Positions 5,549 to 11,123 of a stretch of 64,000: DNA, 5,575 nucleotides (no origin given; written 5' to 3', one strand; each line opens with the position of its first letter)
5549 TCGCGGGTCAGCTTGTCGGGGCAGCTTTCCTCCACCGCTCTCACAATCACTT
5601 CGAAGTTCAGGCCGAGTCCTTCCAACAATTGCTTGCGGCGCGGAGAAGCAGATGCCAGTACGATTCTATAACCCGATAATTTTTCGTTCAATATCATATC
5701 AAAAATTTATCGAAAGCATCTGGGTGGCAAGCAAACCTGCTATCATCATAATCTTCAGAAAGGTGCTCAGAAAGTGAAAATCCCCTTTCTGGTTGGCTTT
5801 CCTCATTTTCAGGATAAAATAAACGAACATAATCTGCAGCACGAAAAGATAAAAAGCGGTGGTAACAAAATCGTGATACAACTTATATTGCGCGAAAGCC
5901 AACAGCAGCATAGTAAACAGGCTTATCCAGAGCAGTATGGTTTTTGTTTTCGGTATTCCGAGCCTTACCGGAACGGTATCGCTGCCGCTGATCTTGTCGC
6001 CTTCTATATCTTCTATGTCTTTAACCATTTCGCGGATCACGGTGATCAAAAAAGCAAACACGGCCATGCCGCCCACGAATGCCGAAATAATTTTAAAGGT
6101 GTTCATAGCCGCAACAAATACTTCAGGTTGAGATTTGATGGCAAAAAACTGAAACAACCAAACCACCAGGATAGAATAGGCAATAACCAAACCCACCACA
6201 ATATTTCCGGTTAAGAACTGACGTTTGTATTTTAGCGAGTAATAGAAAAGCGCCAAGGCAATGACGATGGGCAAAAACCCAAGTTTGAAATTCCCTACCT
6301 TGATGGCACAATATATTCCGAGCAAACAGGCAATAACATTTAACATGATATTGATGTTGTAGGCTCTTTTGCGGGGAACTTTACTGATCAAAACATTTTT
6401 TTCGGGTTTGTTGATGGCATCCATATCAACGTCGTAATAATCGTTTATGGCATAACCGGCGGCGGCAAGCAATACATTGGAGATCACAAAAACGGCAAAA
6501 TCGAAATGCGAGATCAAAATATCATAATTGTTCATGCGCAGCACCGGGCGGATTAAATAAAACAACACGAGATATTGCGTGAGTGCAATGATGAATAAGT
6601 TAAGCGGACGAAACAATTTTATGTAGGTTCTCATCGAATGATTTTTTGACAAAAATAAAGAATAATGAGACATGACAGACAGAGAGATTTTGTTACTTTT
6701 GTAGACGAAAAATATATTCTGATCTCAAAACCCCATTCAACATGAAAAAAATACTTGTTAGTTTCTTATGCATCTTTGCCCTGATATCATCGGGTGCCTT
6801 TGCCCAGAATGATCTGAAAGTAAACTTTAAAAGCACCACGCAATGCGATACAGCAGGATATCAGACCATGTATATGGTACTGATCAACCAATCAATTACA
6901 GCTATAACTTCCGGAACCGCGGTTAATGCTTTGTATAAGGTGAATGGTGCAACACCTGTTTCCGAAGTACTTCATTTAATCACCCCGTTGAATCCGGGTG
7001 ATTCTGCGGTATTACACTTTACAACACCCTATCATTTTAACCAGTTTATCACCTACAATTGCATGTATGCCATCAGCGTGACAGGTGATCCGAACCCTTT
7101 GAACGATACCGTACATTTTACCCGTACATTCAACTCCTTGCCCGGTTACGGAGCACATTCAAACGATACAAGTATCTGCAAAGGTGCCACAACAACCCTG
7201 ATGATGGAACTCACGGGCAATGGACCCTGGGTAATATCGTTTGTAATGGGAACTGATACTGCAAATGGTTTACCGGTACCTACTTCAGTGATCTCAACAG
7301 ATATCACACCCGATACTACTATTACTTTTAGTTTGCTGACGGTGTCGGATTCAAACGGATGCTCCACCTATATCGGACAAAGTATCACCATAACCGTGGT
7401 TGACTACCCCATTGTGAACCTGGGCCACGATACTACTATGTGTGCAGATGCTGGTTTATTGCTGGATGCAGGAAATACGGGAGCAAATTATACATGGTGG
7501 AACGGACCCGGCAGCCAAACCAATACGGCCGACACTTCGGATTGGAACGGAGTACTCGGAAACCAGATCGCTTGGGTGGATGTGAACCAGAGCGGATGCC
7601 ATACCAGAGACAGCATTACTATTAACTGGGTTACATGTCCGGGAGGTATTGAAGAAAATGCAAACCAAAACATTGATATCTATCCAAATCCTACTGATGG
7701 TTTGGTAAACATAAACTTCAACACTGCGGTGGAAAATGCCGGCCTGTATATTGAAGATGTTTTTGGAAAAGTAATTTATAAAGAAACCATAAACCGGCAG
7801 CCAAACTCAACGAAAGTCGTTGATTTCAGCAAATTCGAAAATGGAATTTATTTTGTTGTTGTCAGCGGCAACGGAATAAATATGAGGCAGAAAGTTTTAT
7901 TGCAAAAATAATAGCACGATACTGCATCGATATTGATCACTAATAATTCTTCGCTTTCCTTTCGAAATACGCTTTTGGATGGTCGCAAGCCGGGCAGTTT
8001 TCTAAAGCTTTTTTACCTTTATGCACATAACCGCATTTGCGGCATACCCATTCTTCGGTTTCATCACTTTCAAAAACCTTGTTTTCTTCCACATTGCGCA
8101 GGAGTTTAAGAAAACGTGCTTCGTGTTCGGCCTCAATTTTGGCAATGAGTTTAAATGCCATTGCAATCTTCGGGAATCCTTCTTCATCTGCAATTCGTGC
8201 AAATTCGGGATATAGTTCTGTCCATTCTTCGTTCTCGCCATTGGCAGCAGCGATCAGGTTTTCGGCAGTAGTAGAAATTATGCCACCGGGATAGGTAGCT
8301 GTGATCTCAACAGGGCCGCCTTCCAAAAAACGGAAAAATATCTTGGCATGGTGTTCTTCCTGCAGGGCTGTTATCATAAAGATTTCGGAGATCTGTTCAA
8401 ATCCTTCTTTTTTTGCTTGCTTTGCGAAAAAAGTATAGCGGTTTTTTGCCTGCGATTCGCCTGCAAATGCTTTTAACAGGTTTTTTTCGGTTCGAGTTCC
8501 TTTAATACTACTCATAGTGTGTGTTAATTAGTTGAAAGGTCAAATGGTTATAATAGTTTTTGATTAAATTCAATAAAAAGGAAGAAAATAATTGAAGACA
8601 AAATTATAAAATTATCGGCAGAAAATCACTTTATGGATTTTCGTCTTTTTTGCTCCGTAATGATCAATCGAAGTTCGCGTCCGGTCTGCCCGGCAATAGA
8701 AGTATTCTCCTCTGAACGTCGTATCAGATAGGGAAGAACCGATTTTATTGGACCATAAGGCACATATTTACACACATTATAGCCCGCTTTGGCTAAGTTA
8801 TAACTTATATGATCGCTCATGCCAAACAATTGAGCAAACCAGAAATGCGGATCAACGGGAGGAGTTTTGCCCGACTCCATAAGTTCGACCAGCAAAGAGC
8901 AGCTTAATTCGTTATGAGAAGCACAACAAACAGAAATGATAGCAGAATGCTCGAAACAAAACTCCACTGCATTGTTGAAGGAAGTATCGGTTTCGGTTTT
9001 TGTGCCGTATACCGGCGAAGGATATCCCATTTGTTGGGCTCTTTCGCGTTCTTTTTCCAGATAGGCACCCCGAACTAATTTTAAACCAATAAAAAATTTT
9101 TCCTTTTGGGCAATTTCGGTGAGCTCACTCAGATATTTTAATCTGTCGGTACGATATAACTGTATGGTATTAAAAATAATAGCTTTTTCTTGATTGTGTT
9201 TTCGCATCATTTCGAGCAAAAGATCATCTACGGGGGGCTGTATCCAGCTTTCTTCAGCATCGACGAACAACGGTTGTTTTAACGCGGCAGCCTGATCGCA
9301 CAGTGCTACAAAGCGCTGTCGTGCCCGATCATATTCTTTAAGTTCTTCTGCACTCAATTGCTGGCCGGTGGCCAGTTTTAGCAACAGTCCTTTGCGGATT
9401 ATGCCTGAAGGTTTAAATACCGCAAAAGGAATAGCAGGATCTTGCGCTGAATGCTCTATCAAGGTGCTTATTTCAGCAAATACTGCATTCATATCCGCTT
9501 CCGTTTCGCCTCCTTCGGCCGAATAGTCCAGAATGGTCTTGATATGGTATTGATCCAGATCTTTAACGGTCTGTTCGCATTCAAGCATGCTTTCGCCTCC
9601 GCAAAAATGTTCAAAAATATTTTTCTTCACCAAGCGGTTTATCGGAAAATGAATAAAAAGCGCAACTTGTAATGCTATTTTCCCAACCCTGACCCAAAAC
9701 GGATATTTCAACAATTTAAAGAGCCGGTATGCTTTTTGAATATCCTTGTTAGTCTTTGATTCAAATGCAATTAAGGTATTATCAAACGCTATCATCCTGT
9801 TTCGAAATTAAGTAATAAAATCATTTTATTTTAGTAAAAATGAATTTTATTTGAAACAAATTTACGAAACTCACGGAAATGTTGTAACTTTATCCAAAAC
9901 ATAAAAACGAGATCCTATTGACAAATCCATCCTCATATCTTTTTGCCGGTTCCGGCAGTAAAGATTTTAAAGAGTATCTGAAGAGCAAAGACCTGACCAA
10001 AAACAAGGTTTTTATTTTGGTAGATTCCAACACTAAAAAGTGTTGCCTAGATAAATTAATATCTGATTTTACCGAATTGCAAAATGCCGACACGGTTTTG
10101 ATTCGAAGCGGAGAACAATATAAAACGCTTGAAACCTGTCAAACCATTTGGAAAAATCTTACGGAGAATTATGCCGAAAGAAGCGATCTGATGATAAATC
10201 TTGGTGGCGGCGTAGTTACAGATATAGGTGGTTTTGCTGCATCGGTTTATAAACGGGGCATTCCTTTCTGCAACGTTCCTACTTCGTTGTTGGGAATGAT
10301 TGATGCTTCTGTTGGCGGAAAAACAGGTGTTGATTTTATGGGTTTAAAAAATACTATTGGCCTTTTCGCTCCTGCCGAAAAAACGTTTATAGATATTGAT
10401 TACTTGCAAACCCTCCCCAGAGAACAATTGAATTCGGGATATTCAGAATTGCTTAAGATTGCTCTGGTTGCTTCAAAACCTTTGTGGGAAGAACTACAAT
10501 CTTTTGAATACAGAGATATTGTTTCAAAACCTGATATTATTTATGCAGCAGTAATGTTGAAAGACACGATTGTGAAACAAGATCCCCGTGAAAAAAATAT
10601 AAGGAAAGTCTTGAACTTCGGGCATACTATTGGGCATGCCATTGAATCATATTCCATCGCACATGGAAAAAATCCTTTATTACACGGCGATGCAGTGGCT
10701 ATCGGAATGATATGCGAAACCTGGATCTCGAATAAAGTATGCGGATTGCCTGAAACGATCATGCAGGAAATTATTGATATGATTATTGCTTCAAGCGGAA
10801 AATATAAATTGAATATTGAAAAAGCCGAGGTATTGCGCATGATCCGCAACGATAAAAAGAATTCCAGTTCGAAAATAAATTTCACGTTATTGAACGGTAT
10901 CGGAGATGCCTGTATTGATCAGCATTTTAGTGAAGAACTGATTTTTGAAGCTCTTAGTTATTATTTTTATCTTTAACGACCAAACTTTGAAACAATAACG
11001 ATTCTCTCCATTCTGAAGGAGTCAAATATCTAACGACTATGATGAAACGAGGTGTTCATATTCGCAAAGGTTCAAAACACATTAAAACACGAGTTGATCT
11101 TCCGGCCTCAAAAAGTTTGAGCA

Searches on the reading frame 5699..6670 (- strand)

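Call 7: search_protein_families(library=ncbifam, proteins=[window:5699-6670:-], max_evalue=0.00001)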
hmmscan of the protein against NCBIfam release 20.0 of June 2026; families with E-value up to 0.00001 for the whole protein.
window:5699-6670:- (323 aa): 13 families
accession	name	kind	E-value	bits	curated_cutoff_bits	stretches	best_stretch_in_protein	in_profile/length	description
NF009513.0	PRK12872.1-3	equivalog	2.2e-58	198.1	288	1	12-315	11-289/293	prenyltransferase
NF009512.0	PRK12872.1-1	equivalog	2.3e-56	191.6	278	1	15-318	2-297/303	geranylgeranylglycerol-phosphate geranylgeranyltransferase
NF009521.0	PRK12882.1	equivalog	6.4e-29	101.1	296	1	11-315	3-272/280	geranylgeranylglycerol-phosphate geranylgeranyltransferase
NF009523.0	PRK12884.1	equivalog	1.5e-27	96.5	269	1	12-317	3-274/279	prenyltransferase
NF009522.0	PRK12883.1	equivalog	3.5e-20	72.7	353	1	59-293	41-247/279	geranylgeranylglycerol-phosphate geranylgeranyltransferase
NF005742.0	PRK07566.1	equivalog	6.3e-16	58.4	313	1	59-315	69-305/315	chlorophyll synthase ChlG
TIGR01476.1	chlor_syn_BchG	subfamily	3.3e-15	56.3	212.3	1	63-313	45-280/283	(bacterio)chlorophyll synthase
NF035940.1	prenyl_rel_EboC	equivalog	3.3e-12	46.4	250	1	15-168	1-146/292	UbiA-like protein EboC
NF009058.0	PRK12392.1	subfamily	1.3e-09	37.5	494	1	57-289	53-270/333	bacteriochlorophyll c synthase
NF010117.0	PRK13591.1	equivalog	3.6e-09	36.1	238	1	62-285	64-268/307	prenyltransferase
NF009525.0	PRK12887.1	equivalog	3.3e-07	30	226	1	12-286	13-270/310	homogentisate phytyltransferase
NF004750.0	PRK06080.1-2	equivalog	1.8e-06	27.5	346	0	190-321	176-296/301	1,4-dihydroxy-2-naphthoate polyprenyltransferase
TIGR02056.1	ChlG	equivalog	7.9e-06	25.7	436.45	0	61-294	59-283/306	chlorophyll synthase ChlG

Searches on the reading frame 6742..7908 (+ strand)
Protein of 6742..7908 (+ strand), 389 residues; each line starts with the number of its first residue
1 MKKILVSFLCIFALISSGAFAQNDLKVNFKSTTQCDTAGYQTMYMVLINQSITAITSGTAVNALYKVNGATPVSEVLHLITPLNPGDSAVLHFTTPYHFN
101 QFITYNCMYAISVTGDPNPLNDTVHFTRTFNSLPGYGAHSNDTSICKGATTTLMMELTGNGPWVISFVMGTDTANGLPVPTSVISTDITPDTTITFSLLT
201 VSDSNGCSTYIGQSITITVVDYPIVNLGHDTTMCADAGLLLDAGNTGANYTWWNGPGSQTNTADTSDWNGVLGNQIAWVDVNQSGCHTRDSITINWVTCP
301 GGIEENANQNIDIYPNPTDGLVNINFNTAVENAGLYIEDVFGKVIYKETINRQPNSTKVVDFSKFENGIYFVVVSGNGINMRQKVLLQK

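Call 7: search_protein_families(library=ncbifam, proteins=[window:6742-7908:+], max_evalue=0.00001)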
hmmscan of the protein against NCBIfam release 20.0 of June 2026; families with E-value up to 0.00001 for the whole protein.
window:6742-7908:+ (389 aa): 2 families
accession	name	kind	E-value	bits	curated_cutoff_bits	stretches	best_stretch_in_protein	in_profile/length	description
NF038113.1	T9SSA_dep_M36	equivalog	6e-12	44.5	885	1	304-387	786-868/869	T9SS-dependent M36 family metallopeptidase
TIGR04183.1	Por_Secre_tail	domain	5.3e-09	35.9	23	1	313-388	1-72/72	T9SS type A sorting domain-containing protein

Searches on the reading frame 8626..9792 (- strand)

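Call 7: search_protein_families(library=ncbifam, proteins=[window:8626-9792:-], max_evalue=0.00001)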
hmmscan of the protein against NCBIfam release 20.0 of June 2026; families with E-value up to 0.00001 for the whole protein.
window:8626-9792:- (388 aa): 3 families
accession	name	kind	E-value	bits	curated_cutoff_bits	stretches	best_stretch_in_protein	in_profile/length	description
NF008869.0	PRK11904.1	equivalog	2.7e-26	91.7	747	1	59-364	176-474/1042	bifunctional proline dehydrogenase/L-glutamate gamma-semialdehyde dehydrogenase PutA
NF045947.1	ProDh_Thermus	equivalog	3e-09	36.5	500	1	51-362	20-292/307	proline dehydrogenase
NF008772.0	PRK11809.1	equivalog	1.7e-08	32.5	1750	1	158-365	350-562/1318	trifunctional transcriptional regulator/proline dehydrogenase/L-glutamate gamma-semialdehyde dehydrogenase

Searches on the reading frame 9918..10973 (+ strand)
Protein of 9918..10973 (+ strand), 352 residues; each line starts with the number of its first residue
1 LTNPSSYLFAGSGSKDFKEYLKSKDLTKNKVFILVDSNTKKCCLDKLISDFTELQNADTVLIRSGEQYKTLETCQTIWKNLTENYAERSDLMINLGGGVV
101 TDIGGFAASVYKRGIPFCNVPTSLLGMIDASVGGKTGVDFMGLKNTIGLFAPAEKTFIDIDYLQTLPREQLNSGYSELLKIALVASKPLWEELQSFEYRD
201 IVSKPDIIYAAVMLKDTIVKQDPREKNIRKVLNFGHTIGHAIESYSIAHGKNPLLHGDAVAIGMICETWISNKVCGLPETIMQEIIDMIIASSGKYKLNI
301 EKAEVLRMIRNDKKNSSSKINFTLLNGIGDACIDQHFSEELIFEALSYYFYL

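Call 7: search_protein_families(library=ncbifam, proteins=[window:9918-10973:+], max_evalue=0.00001)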
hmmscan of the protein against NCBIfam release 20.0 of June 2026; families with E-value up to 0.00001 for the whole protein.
window:9918-10973:+ (352 aa): 6 families
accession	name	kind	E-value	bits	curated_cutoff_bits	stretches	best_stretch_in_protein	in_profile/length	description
TIGR01357.1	aroB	equivalog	1.1e-94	317.4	305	1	23-343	19-340/344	3-dehydroquinate synthase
TIGR04425.1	P_lya_rel_AroB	hypoth_equivalog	4.8e-60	203.4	400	1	23-350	20-345/348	AroB-related putative sugar phosphate phospholyase (cyclizing)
NF010556.0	PRK13951.1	equivalog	1.4e-45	156.1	560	1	58-330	207-476/492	bifunctional shikimate kinase AroK/3-dehydroquinate synthase AroB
NF004852.0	PRK06203.1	equivalog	8.2e-43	146.8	333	1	15-345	38-387/407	3-dehydroquinate synthase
NF010627.0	PRK14021.1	equivalog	8.5e-42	143.2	565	1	59-332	240-523/542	bifunctional shikimate kinase/3-dehydroquinate synthase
NF002022.0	PRK00843.1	equivalog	6e-09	35.3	413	0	16-218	23-213/350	NAD(P)-dependent glycerol-1-phosphate dehydrogenase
